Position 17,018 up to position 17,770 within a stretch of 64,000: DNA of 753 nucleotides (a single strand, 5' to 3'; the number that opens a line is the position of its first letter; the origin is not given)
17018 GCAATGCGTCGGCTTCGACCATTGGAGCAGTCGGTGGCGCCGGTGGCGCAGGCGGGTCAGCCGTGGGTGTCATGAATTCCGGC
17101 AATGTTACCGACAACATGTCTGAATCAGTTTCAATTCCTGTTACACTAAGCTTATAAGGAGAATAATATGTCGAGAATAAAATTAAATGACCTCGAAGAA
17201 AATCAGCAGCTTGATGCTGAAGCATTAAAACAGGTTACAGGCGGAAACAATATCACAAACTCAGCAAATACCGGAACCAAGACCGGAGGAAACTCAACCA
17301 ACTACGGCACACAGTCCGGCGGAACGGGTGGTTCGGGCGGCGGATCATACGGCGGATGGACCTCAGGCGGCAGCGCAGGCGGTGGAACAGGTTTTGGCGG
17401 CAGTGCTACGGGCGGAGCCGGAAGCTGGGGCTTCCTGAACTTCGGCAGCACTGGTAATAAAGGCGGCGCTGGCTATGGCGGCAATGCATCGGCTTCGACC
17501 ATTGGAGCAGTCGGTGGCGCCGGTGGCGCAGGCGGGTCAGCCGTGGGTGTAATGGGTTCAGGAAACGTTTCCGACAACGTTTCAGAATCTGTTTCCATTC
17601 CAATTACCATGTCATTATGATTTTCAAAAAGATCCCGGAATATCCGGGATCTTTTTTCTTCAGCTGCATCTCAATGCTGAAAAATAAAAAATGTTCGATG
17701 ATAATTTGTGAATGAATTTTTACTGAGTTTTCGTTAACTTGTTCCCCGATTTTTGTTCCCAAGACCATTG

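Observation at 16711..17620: Two 150-aa precursors: canonical GG leader, a long Gly/Ser/Thr/Asn/Ala core, conserved WGFLNFG and SESVSIP tail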

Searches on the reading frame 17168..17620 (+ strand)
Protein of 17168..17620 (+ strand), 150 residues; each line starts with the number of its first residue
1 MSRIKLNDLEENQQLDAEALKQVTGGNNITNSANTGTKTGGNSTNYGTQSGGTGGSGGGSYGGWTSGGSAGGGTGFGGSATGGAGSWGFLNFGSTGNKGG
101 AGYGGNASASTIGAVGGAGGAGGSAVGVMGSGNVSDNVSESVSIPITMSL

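Call 3: search_protein_families(library=pfam, proteins=[window:17168-17620:+], max_evalue=0.01)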
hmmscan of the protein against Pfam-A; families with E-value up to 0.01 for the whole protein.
window:17168-17620:+ (150 aa): 0 families

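Call 4: search_protein_families(library=ncbifam, proteins=[window:17168-17620:+], max_evalue=0.1)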
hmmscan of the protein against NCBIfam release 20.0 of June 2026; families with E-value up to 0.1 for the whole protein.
window:17168-17620:+ (150 aa): 0 families

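Call 5: find_homologous_proteins(query=window:17168-17617:+, max_evalue=0.001)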
Query window:17168-17617:+ (150 aa): 2 proteins with E <= 0.001 among 8000 candidates.
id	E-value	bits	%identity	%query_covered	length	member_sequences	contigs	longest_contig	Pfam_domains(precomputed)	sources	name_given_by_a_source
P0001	1.1e-25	108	55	99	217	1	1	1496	PF01451.28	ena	-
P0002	8.6e-19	86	36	100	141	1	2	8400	-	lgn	-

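Call 9: find_encoding_contigs(protein=P0002, flank=10000)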
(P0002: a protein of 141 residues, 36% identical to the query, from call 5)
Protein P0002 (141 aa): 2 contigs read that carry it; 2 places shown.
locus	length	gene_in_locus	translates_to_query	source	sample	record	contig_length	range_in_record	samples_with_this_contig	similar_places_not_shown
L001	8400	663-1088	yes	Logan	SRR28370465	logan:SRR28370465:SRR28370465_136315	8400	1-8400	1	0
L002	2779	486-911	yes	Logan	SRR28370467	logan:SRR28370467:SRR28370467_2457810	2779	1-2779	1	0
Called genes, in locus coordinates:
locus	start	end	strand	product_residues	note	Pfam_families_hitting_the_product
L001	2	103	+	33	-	?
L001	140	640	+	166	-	-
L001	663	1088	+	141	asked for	-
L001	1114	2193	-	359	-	PF02655:ATP-grasp_3 (weak)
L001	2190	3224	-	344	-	-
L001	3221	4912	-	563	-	-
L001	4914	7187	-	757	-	PF12974:Phosphonate-bd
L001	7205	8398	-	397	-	?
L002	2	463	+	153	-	?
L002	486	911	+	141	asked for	-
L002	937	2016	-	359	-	PF02655:ATP-grasp_3 (weak)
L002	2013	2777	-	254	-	?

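Call 10: find_encoding_contigs(protein=P0001, flank=10000)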
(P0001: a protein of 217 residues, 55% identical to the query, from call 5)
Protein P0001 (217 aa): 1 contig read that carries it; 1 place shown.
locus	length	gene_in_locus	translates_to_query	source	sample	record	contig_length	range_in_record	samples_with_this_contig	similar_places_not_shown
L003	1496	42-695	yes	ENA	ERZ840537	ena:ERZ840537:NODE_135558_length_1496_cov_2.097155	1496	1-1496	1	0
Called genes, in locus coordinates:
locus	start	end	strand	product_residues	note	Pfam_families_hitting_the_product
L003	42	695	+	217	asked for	PF01451:LMWPc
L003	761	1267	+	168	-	-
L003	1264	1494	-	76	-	?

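Call 14: search_protein_families(library=pfam, proteins=[L001:140-640:+], max_evalue=0.1)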
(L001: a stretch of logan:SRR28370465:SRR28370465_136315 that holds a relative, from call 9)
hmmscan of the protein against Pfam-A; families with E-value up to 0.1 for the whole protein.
L001:140-640:+ (166 aa): 1 family
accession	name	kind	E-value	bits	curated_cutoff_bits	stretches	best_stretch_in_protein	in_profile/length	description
PF19765.4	DUF6252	-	0.0002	22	27.2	1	89-161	46-121/124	Family of unknown function (DUF6252)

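Call 15: search_protein_families(library=ncbifam, proteins=[L001:140-640:+], max_evalue=0.1)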
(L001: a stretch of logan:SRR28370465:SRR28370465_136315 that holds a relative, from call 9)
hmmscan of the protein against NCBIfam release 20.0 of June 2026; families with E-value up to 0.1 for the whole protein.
L001:140-640:+ (166 aa): 4 families
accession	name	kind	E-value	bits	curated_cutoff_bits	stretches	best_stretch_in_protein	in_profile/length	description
NF052634.1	Riean_0653_fam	subfamily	2.8e-07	31.6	57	1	1-160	1-172/176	Riean_0653 family protein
NF038215.1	acineto_lipo_PV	hypoth_equivalog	0.022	14.5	33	1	4-27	5-28/55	NF038215 family lipoprotein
NF033141.0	blaZ_gen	exception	0.055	12.7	500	1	1-46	1-45/281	BlaZ-like penicillin-hydrolyzing class A beta-lactamase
NF045606.1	lipo_J517_1871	equivalog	0.096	12.7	60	0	1-88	1-88/133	J517_1871 family lipoprotein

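Call 16: search_protein_representatives(protein=window:17168-17617:+)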
Query: 150 residues. Proteins with E-value up to 0.001 (for the whole library): 6; up to 1e-10: 4; up to 1e-30: 0. The best 6 are listed.
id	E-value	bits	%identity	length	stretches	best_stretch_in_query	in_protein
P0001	3.4e-26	108.4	62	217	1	3-150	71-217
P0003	6.7e-15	71.7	48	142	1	3-149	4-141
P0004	1.0e-14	71.1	40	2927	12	8-40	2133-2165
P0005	1.1e-11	61.3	48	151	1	1-150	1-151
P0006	9.3e-08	48.5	41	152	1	1-149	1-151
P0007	3.5e-06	43.4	-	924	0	-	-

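Call 19: find_encoding_contigs(protein=P0005, flank=10000)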
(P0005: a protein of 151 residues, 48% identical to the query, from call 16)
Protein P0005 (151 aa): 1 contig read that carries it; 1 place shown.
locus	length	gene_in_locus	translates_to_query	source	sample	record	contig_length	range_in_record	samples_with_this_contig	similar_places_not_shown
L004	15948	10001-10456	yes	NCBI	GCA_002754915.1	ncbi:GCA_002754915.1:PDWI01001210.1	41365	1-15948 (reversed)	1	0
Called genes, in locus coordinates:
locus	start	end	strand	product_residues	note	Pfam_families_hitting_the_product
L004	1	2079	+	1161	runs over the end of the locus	PF00027:cNMP_binding, PF02463:SMC_N (weak), PF00027:cNMP_binding, PF03412:Peptidase_C39, PF00664:ABC_membrane, PF00005:ABC_tran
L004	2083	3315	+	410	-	PF00158:Sigma54_activat, PF14532:Sigma54_activ_2, PF25601:AAA_lid_14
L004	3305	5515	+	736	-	PF12974:Phosphonate-bd (weak)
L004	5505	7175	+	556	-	-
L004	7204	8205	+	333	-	-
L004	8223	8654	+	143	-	-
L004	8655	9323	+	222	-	-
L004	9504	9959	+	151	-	-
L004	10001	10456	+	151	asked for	-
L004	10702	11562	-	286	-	-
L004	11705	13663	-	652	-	PF14580:LRR_9 (faint), PF23598:LRR_14 (faint), PF12799:LRR_4, PF13855:LRR_8 (weak), PF12799:LRR_4 (weak), PF13855:LRR_8, PF12799:LRR_4, PF13855:LRR_8 (weak), +3 more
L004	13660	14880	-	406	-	PF13568:OMP_b-brl_2, PF18935:DUF5683 (weak)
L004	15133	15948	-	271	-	?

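Call 20: find_encoding_contigs(protein=P0006, flank=10000)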
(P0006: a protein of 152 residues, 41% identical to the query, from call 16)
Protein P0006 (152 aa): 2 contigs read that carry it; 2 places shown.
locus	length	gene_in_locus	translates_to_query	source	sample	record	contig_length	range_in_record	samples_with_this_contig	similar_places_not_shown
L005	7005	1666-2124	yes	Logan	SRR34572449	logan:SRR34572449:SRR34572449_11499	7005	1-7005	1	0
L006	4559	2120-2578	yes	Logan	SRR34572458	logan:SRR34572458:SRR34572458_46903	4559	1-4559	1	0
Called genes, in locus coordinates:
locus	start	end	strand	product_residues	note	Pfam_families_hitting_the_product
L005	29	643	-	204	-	-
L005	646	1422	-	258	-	PF13624:SurA_N_3, PF13145:Rotamase_2, PF13616:Rotamase_3, PF00639:Rotamase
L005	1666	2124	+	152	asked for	-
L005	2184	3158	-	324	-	-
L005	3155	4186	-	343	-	-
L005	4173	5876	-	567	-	-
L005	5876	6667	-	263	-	-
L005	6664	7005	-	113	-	?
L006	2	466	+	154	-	?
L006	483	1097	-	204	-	-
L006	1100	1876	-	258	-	PF13624:SurA_N_3, PF13145:Rotamase_2, PF13616:Rotamase_3, PF00639:Rotamase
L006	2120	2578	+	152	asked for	-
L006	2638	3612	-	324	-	-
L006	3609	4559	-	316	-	?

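Call 21: find_encoding_contigs(protein=P0003, flank=10000)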
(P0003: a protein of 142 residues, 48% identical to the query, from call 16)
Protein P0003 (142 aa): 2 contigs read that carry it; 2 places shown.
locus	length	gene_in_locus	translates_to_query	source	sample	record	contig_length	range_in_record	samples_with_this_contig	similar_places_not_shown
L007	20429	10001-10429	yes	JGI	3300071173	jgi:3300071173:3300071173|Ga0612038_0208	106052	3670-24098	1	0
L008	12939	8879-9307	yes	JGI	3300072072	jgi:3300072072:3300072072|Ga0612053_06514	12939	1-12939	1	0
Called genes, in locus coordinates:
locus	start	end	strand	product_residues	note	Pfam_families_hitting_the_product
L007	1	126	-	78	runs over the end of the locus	PF00072:Response_reg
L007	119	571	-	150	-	PF02518:HATPase_c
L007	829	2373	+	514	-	PF22483:Mu-transpos_C_2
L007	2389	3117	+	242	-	PF01695:IstB_IS21, PF20720:nSTAND3 (weak), PF13238:AAA_18 (faint)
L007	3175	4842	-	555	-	PF13176:TPR_7 (faint), PF07719:TPR_2 (faint), PF13181:TPR_8 (faint), PF13374:TPR_10 (faint), PF13424:TPR_12 (weak), PF00515:TPR_1 (weak), PF13424:TPR_12, PF00512:HisKA (weak)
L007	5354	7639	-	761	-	PF00520:Ion_trans, PF08016:PKD_channel, PF22614:Slo-like_RCK, PF06241:Castor_Poll_mid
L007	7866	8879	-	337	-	-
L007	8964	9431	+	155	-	-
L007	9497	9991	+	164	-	-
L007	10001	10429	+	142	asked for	-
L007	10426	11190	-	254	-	PF13145:Rotamase_2, PF00639:Rotamase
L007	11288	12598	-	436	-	PF05698:Trigger_C (faint), PF13624:SurA_N_3 (faint)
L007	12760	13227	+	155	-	-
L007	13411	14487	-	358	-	PF02655:ATP-grasp_3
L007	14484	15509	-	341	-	-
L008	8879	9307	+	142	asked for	-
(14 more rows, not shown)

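Call 74: find_related_loci(query=A5, collection=metagenome_contigs, flank=10000)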
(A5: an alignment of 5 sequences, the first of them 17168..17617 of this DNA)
Query A5 (150 aa) in metagenome_contigs; peptide patterns used: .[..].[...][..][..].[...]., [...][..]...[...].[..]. (x = any residue, [..] = any of these).
600 stretches matched a pattern, but none encodes a relative of the query by tblastn (E <= 1e-3).
